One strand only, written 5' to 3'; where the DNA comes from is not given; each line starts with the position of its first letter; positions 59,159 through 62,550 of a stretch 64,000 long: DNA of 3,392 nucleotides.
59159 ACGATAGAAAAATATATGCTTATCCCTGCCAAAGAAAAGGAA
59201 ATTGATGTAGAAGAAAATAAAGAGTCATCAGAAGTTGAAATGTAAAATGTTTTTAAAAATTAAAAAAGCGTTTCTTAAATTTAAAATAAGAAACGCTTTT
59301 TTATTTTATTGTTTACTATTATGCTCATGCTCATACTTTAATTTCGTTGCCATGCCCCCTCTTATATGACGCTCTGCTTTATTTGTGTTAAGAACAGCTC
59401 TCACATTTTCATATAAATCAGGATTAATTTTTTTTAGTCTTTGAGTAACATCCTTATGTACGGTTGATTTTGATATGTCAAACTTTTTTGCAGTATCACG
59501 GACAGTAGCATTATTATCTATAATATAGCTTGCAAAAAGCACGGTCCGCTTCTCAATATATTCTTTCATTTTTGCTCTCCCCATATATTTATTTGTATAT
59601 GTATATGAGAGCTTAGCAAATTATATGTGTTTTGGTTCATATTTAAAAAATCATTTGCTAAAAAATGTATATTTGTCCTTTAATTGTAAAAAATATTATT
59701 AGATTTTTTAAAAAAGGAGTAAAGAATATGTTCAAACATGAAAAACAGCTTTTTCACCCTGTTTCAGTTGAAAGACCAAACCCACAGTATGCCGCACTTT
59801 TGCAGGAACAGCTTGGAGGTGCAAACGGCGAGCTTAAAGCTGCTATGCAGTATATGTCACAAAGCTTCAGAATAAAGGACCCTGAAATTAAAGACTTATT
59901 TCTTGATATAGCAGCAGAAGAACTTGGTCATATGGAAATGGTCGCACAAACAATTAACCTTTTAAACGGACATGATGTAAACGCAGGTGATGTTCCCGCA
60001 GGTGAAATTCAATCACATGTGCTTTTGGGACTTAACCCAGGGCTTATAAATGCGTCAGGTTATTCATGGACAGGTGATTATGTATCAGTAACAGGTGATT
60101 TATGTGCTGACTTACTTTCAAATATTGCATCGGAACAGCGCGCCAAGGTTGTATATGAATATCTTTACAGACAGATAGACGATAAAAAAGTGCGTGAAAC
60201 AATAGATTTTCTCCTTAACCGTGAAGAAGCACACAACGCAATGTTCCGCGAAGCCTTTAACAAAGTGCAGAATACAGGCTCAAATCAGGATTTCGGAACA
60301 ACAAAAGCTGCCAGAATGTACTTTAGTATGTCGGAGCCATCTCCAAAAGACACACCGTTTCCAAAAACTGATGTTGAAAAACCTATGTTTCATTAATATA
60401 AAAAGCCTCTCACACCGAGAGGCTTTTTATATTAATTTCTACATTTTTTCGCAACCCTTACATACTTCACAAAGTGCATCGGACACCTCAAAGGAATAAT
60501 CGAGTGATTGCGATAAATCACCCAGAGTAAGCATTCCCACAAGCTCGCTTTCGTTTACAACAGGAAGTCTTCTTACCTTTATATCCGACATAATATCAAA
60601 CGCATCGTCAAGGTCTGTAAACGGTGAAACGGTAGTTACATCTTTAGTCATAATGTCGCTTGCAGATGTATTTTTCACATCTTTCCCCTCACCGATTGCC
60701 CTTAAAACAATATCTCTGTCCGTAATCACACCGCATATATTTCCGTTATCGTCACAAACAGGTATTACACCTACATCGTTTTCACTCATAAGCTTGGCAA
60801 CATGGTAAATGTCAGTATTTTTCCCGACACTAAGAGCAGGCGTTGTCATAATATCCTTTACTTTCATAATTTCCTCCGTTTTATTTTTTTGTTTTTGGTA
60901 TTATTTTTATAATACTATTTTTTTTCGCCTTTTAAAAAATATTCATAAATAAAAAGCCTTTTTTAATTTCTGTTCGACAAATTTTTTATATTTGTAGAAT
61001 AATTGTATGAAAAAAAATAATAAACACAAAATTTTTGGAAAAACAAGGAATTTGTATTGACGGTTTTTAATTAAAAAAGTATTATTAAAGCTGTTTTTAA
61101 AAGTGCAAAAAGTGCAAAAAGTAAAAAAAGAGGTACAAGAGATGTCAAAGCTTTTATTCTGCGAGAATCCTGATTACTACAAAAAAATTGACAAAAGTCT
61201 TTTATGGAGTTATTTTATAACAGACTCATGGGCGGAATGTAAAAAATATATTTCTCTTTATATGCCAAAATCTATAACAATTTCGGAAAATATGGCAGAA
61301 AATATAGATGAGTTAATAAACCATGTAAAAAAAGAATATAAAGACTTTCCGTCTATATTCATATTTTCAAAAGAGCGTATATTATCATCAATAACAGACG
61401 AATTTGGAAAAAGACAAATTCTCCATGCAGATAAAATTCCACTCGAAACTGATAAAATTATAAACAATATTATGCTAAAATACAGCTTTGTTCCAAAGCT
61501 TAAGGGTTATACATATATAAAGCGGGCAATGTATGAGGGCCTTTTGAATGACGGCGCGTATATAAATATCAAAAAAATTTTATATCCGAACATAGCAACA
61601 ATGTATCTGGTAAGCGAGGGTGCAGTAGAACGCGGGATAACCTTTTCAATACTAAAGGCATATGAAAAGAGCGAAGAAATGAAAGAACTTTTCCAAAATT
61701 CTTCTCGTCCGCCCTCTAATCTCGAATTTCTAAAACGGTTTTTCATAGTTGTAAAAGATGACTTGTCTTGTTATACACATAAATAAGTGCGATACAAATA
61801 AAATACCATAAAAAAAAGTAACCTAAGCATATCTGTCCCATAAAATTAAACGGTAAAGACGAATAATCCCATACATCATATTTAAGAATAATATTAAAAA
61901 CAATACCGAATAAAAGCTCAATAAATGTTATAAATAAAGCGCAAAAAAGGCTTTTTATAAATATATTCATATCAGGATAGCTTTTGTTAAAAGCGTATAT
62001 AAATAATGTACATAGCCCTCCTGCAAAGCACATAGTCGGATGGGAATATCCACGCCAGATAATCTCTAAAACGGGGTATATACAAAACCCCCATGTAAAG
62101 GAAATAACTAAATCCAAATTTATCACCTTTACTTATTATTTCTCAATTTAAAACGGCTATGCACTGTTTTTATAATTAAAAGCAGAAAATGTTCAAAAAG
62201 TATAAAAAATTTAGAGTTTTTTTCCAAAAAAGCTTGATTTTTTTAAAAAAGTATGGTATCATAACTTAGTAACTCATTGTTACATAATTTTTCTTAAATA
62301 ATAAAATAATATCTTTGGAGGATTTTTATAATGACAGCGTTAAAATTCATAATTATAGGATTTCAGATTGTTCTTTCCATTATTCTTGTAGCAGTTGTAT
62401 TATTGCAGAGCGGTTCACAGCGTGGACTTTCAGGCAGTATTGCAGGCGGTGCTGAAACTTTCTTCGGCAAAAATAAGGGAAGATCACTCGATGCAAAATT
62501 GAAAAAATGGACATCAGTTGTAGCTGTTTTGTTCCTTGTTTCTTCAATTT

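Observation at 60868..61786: Orphan Spo0A effector-domain protein with a non-receiver N-terminal half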

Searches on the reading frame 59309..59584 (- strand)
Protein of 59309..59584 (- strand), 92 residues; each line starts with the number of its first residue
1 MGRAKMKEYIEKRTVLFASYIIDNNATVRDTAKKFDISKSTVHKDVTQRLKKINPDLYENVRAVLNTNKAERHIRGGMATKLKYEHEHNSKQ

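Call 5: search_protein_families(library=pfam, proteins=[window:59309-59584:-], max_evalue=1)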
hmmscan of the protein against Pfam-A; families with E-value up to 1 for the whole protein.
window:59309-59584:- (92 aa): 10 families
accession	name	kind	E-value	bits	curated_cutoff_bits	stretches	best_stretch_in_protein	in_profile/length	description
PF12116.14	SpoIIID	-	3.5e-39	133.2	27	1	7-87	1-81/82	Stage III sporulation protein D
PF13518.12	HTH_28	-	0.008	16.7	25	1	20-51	8-37/52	Helix-turn-helix domain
PF04967.18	HTH_10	-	0.015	15.6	23.1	1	25-53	23-51/53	HTH DNA binding domain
PF13384.12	HTH_23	-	0.019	15.2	24.6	1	25-44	17-36/50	Homeodomain-like domain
PF02796.21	HTH_7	-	0.023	15.3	23.8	1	27-43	23-39/45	Helix-turn-helix domain of resolvase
PF04545.22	Sigma70_r4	-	0.031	14.2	24.1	1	13-44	10-39/50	Sigma-70, region 4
PF08279.18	HTH_11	-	0.042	14.2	25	1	27-47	17-37/55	HTH domain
PF02001.22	DUF134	-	0.059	14.4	27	1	25-61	50-86/98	Protein of unknown function DUF134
PF13613.12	HTH_Tnp_4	-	0.062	13.3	27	1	25-44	19-38/53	Helix-turn-helix of DDE superfamily endonuclease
PF01022.26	HTH_5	-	0.13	12.6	22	1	22-42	12-32/47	Bacterial regulatory protein, arsR family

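Call 6: search_protein_families(library=ncbifam, proteins=[window:59309-59584:-], max_evalue=1)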
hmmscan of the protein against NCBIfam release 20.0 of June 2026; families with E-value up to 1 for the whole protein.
window:59309-59584:- (92 aa): 8 families
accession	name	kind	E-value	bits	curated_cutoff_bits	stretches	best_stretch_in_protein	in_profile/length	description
TIGR02844.1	spore_III_D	equivalog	5.7e-36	122.7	111.5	1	7-85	1-79/80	sporulation transcriptional regulator SpoIIID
NF053561.1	Rkd2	equivalog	0.0095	15.6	290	1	25-68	115-158/196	arcadin-2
NF048019.1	IS256_Zn_var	equivalog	0.0098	15.2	150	1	10-59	35-84/304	IS256 family transposase, variant Zn-binding type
TIGR02937.1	sigma70-ECF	superfamily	0.023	14.3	42.9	1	12-53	122-161/165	sigma-70 family RNA polymerase sigma factor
NF045758.2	YlxM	equivalog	0.05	13.7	80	1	12-50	20-57/72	YlxM family DNA-binding protein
NF003257.0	PRK04217.1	equivalog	0.066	13.4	115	1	25-66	58-99/110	hypothetical protein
NF042975.2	AcphenoCarb_ApcC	equivalog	0.09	10.9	1500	1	45-84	389-428/733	acetophenone carboxylase subunit gamma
NF052366.1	photon_PedR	equivalog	0.15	12.3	120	1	25-55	17-47/74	photosynthetic electron transport-dependent transcriptional regulator PedR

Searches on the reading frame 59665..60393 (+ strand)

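Call 5: search_protein_families(library=pfam, proteins=[window:59665-60393:+], max_evalue=1)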
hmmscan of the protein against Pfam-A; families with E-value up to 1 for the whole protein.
window:59665-60393:+ (243 aa): 9 families
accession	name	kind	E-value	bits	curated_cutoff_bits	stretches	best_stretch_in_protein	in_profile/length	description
PF05067.18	Mn_catalase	-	6.9e-57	193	27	1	22-224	1-224/284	Manganese containing catalase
PF02915.23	Rubrerythrin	-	2.1e-10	41.5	22.8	2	150-204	3-59/137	Rubrerythrin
PF00210.30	Ferritin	-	1.5e-07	31.8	24.5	1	45-103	3-65/142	Ferritin-like domain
PF03232.19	COQ7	-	1.6e-05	25.1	23.5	2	55-98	13-57/169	Ubiquinone biosynthesis protein COQ7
PF12902.13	Ferritin-like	-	0.0079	16.5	22.3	1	56-103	8-58/221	Ferritin-like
PF11553.14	DUF3231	-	0.035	14.2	29.6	1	148-200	19-71/165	Protein of unknown function (DUF3231)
PF13668.12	Ferritin_2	-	0.08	13.5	24.7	0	68-98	34-64/138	Ferritin-like domain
PF09537.16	DUF2383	-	0.1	13.2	30.8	0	63-108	20-65/111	Domain of unknown function (DUF2383)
PF10118.14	Metal_hydrol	-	0.18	11.9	33.2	0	165-209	47-91/247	Predicted metal-dependent hydrolase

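Call 6: search_protein_families(library=ncbifam, proteins=[window:59665-60393:+], max_evalue=1)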
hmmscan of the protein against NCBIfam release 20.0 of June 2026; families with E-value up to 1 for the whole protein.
window:59665-60393:+ (243 aa): 7 families
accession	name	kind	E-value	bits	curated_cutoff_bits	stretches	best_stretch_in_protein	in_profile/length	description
NF052557.1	ManCatBAC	equivalog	2.5e-41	141.8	350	1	22-203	1-195/268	manganese catalase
NF058679.1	EncB_fam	subfamily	5e-10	39.4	90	2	54-102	30-78/117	encapsulin nanocompartment ferritin-likeEncB family encapsulin nanocompartment ferritin-like cargo protein cargo protein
TIGR04535.1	ferrit_encaps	subfamily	1.7e-07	31.2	125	2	54-95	23-64/114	encapsulin-associated ferritin-like protein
NF045676.1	FeExpMbfA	equivalog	0.00014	21.4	450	1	55-128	106-178/318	iron exporter MbfA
NF033656.1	DMQ_monoox_COQ7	equivalog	0.013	15.1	180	1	54-103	52-101/205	2-polyprenyl-3-methyl-6-methoxy-1,4-benzoquinone monooxygenase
NF058678.1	EncB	exception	0.041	14.1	210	1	56-101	22-67/160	encapsulin nanocompartment ferritin-like cargo protein EncB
NF045468.1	Opp5A_nikA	equivalog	0.11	10.9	600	1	160-195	244-279/488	nickel ABC transporter substrate-binding protein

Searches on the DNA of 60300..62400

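Call 90: search_rna_families(source=window, start=60300, end=62400, threshold=evalue, max_evalue=1)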
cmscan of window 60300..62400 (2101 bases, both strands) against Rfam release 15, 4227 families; matches with E-value up to 1: 10.
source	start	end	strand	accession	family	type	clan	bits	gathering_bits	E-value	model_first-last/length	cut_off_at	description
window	60370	60432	+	RF01859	Phe_leader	Cis-reg; leader;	-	32.9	55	0.0043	1-125/125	no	Phenylalanine leader peptide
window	60396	60516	-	RF00514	His_leader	Cis-reg; leader;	-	32.2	49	0.0084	1-126/126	no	Histidine operon leader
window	60387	60433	+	RF02386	sau-19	Gene; sRNA;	-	26.5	80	0.046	1-75/75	no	Staphylococcus sRNA sau-19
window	60396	60515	-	RF01859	Phe_leader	Cis-reg; leader;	-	24.9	55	0.26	1-125/125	no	Phenylalanine leader peptide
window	60355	60437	+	RF02075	STnc230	Gene; sRNA;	-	24.8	50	0.93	1-83/83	no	Enterobacterial sRNA STnc230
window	60392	60437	-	RF03749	MIR2617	Gene; miRNA;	-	23.4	46.5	0.64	1-86/86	no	MIR2617 microRNA precursor family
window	60392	60436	-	RF03716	mir-7131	Gene; miRNA;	-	21.9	74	0.27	16-67/84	no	mir-7131 microRNA precursor family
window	60392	60436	+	RF03716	mir-7131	Gene; miRNA;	-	21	74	0.46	16-67/84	no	mir-7131 microRNA precursor family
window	60399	60503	-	RF04180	BTnc231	Gene; sRNA;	-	20.7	80.4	0.25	1-154/154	no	Bacteroides sRNA BTnc231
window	60394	60434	-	RF00744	mir-361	Gene; miRNA;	-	19.5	70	0.91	1-71/71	no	mir-361 microRNA precursor family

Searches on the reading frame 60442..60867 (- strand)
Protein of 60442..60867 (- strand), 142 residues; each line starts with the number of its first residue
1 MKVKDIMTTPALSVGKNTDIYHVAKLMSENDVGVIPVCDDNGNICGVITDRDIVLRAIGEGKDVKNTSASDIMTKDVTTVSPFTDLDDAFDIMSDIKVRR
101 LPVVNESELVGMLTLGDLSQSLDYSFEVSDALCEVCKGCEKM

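Call 5: search_protein_families(library=pfam, proteins=[window:60442-60867:-], max_evalue=1)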
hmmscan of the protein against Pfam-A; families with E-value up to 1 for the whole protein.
window:60442-60867:- (142 aa): 1 family
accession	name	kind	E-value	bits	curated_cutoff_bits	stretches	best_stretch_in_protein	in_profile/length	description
PF00571.33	CBS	-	2.3e-32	111.5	24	2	3-54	1-52/57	CBS domain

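Call 6: search_protein_families(library=ncbifam, proteins=[window:60442-60867:-], max_evalue=1)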
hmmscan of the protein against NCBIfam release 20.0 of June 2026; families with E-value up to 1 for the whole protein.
window:60442-60867:- (142 aa): 30 families (the best 25 are shown)
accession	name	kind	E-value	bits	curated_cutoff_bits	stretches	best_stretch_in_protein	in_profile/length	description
NF041552.1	TF_PrdR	equivalog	4.8e-18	64.8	795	1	2-127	7-130/577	sigma-54 dependent transcriptional regulator PrdR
TIGR00393.1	kpsF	subfamily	6.6e-14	52.1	203.7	1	1-113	155-267/268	KpsF/GutQ family sugar-phosphate isomerase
TIGR01302.1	IMP_dehydrog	equivalog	9.9e-14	51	481.5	1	4-125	83-203/450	IMP dehydrogenase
NF011447.0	PRK14869.2-3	equivalog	2.4e-13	49.5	522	2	2-62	69-129/540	putative manganese-dependent inorganic diphosphatase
NF011443.0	PRK14869.1-5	equivalog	5.8e-13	48.1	335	2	67-122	69-125/546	putative manganese-dependent inorganic diphosphatase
NF011440.0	PRK14869.1-2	equivalog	1.1e-12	47.5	746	2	2-66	68-132/541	putative manganese-dependent inorganic diphosphatase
NF053603.1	HhpR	exception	3.6e-11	42.8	520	2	3-54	224-275/282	CBS domain-containing high hydrostatic pressure regulator HhpR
NF053704.1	TransRegCcpNBacil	equivalog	1.1e-10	41.3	260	1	1-108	75-182/208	transcriptional regulator CcpN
NF011449.0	PRK14869.2-5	equivalog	1.3e-10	40.9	411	2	2-57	68-124/451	putative manganese-dependent inorganic diphosphatase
NF008141.0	PRK10892.1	equivalog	1.4e-10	41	505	1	2-120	205-324/328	arabinose-5-phosphate isomerase KdsD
NF011442.0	PRK14869.1-4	equivalog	7.5e-10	37.8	400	2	2-53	71-122/543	putative manganese-dependent inorganic diphosphatase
NF011441.0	PRK14869.1-3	equivalog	2.5e-09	36.3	753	2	68-121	69-123/548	putative manganese-dependent inorganic diphosphatase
NF008581.0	PRK11543.1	equivalog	4.2e-09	35.9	481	1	18-120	216-317/321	arabinose-5-phosphate isomerase GutQ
NF002505.0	PRK01862.1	equivalog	5.2e-09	35.3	482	1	2-112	448-560/577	ClcB-like voltage-gated chloride channel protein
TIGR00400.1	mgtE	equivalog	6.5e-09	35.1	232.75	2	2-54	196-248/450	magnesium transporter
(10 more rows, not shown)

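Call 78: search_protein_families(library=padloc, proteins=[window:60442-60867:-], max_evalue=0.01)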
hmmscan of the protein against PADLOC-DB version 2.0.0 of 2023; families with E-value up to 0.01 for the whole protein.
window:60442-60867:- (142 aa): 0 families

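Call 79: search_protein_families(library=phrogs, proteins=[window:60442-60867:-], max_evalue=0.01)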
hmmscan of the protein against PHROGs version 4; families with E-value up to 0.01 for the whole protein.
window:60442-60867:- (142 aa): 1 family
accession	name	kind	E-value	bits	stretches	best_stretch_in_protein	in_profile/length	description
phrog_31898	-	unknown function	1.8e-05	25.5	1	3-120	206-326/330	-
